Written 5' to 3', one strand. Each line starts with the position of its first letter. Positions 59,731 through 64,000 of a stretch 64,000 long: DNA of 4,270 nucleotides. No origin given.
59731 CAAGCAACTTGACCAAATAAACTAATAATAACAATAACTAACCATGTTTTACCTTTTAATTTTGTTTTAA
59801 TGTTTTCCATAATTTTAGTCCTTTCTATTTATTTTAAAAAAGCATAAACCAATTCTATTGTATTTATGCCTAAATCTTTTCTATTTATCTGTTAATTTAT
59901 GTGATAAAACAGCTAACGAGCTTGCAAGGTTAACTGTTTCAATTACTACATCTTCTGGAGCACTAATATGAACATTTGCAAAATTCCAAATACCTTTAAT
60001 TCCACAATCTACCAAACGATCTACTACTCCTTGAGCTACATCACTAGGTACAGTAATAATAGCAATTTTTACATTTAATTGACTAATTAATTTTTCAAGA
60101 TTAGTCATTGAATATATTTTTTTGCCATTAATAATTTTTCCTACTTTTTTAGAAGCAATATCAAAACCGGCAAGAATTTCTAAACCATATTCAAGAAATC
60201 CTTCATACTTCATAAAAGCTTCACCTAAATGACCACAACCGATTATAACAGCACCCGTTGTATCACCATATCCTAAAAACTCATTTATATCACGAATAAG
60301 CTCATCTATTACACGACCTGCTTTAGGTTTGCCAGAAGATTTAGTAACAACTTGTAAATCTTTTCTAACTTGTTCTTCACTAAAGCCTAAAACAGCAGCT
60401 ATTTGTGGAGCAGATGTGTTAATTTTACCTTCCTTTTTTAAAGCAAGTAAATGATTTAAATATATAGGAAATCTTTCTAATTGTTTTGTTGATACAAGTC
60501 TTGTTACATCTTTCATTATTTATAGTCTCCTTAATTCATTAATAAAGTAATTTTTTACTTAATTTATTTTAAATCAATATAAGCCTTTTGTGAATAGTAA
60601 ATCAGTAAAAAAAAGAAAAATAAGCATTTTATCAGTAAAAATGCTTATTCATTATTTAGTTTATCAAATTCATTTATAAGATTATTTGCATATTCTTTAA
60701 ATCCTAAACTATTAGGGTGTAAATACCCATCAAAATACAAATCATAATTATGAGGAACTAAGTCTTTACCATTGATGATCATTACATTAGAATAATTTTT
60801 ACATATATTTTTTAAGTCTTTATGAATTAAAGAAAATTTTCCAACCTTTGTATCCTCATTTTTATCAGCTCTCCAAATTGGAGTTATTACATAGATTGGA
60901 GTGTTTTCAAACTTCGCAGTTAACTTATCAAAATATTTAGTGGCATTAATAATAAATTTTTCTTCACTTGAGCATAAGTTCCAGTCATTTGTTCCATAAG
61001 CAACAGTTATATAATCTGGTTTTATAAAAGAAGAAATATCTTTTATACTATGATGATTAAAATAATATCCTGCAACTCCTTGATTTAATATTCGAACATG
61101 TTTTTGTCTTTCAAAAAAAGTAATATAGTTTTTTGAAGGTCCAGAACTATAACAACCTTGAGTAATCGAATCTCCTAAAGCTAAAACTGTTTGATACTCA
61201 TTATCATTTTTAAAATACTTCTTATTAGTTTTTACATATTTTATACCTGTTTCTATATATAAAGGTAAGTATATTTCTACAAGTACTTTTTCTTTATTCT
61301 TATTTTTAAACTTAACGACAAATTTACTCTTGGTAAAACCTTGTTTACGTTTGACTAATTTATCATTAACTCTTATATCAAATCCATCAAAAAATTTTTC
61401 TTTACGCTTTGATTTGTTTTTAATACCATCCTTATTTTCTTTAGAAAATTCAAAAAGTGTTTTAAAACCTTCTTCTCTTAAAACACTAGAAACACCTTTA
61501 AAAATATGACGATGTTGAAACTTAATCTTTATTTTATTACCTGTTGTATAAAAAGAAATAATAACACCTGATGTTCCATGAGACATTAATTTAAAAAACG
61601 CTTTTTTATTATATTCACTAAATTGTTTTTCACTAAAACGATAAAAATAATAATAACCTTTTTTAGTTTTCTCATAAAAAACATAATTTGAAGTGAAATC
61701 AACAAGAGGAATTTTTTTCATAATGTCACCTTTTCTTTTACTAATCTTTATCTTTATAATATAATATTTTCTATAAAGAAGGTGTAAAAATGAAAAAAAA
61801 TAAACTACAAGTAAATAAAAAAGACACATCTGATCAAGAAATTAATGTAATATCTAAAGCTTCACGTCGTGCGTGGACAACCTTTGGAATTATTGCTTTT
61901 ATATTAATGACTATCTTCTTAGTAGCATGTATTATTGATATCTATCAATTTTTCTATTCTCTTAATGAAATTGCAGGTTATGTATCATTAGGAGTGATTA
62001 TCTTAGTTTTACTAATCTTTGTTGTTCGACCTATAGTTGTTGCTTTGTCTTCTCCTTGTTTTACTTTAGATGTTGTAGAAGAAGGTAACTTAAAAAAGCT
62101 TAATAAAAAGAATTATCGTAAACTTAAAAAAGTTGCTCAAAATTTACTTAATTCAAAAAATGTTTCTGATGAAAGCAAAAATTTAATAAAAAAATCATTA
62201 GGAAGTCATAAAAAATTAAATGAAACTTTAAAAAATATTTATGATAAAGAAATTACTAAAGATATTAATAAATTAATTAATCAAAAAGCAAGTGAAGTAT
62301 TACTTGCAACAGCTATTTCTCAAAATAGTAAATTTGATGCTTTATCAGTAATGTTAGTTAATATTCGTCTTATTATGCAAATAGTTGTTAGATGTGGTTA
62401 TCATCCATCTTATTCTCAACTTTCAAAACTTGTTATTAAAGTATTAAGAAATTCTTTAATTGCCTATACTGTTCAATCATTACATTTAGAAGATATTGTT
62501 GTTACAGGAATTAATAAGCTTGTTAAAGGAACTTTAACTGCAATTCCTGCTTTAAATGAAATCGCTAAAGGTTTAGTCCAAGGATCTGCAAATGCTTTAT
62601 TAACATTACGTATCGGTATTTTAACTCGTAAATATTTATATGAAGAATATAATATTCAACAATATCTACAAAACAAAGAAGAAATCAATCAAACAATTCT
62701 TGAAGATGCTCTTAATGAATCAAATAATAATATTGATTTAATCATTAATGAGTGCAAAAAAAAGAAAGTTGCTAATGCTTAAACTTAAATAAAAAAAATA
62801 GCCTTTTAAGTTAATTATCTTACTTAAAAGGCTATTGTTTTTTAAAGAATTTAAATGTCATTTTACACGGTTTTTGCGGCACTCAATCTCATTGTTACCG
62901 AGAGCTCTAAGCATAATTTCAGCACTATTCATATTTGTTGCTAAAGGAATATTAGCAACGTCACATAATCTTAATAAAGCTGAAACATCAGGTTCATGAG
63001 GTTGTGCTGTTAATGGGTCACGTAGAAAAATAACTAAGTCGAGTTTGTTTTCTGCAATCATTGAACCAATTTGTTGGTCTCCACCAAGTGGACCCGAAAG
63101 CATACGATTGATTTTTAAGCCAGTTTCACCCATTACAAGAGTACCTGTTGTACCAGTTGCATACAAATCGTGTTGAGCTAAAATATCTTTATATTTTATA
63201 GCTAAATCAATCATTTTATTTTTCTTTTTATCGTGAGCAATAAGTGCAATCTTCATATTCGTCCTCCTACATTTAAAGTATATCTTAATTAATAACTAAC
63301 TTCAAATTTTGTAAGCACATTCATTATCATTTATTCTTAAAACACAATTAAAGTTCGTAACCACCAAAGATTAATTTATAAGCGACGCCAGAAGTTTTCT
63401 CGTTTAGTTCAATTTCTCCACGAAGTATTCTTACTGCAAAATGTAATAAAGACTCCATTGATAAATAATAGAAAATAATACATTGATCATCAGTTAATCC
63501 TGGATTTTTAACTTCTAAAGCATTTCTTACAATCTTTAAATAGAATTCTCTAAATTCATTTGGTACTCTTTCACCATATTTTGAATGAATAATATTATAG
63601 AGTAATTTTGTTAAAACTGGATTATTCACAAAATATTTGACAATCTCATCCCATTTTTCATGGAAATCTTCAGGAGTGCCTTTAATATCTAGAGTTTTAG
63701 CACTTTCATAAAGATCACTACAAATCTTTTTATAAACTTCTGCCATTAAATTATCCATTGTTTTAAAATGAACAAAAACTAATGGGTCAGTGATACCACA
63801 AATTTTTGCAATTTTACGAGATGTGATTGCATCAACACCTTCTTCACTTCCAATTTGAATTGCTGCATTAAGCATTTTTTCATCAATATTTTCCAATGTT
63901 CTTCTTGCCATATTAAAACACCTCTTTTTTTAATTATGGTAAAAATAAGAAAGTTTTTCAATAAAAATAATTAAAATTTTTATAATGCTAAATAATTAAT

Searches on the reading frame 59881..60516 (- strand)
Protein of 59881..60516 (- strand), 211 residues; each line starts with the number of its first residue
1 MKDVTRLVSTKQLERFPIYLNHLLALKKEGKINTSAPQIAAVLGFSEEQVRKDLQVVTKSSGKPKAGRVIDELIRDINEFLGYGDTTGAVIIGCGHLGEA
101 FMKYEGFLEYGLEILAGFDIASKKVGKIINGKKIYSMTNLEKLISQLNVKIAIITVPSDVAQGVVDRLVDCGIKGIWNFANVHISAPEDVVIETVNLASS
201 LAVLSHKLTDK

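Call 31: search_protein_families(library=pfam, proteins=[window:59881-60516:-], max_evalue=0.001)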
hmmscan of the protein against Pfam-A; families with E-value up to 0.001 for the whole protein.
window:59881-60516:- (211 aa): 2 families
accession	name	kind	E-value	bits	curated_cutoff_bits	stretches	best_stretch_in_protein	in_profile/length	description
PF02629.25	CoA_binding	-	6.3e-20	72.2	22.3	1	87-181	4-96/97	CoA binding domain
PF06971.19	Put_DNA-bind_N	-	2.3e-10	40.8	27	1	8-54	2-48/49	Putative DNA-binding protein N-terminus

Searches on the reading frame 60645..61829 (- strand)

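Call 31: search_protein_families(library=pfam, proteins=[window:60645-61829:-], max_evalue=0.001)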
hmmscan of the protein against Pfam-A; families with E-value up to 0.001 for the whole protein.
window:60645-61829:- (394 aa): 4 families
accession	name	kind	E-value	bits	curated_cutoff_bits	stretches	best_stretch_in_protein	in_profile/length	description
PF13472.12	Lipase_GDSL_2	-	6.6e-14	53.2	32.9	1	217-376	1-175/178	GDSL-like Lipase/Acylhydrolase family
PF14606.12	Lipase_GDSL_3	-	2.2e-05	25.3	27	1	215-384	4-173/178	GDSL-like Lipase/Acylhydrolase family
PF00657.28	Lipase_GDSL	-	9e-05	23.2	23.6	1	215-317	1-134/208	GDSL-like Lipase/Acylhydrolase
PF14607.12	GxDLY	-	0.00019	21.7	27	0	59-108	20-67/146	N-terminus of Esterase_SGNH_hydro-type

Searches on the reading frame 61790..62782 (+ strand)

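Call 31: search_protein_families(library=pfam, proteins=[window:61790-62782:+], max_evalue=0.001)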
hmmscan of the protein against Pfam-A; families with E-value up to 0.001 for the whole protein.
window:61790-62782:+ (330 aa): 1 family
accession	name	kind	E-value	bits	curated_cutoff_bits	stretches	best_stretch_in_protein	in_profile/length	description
PF05128.17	DUF697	-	4.9e-11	43.1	27.7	1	141-290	4-142/162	Domain of unknown function (DUF697)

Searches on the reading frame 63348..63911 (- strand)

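Call 31: search_protein_families(library=pfam, proteins=[window:63348-63911:-], max_evalue=0.001)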
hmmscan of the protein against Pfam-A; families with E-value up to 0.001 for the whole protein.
window:63348-63911:- (187 aa): 1 family
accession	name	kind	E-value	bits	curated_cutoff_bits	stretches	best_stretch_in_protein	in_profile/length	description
PF00440.29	TetR_N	-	6.9e-08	32.6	24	1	14-59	2-47/47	Bacterial regulatory proteins, tetR family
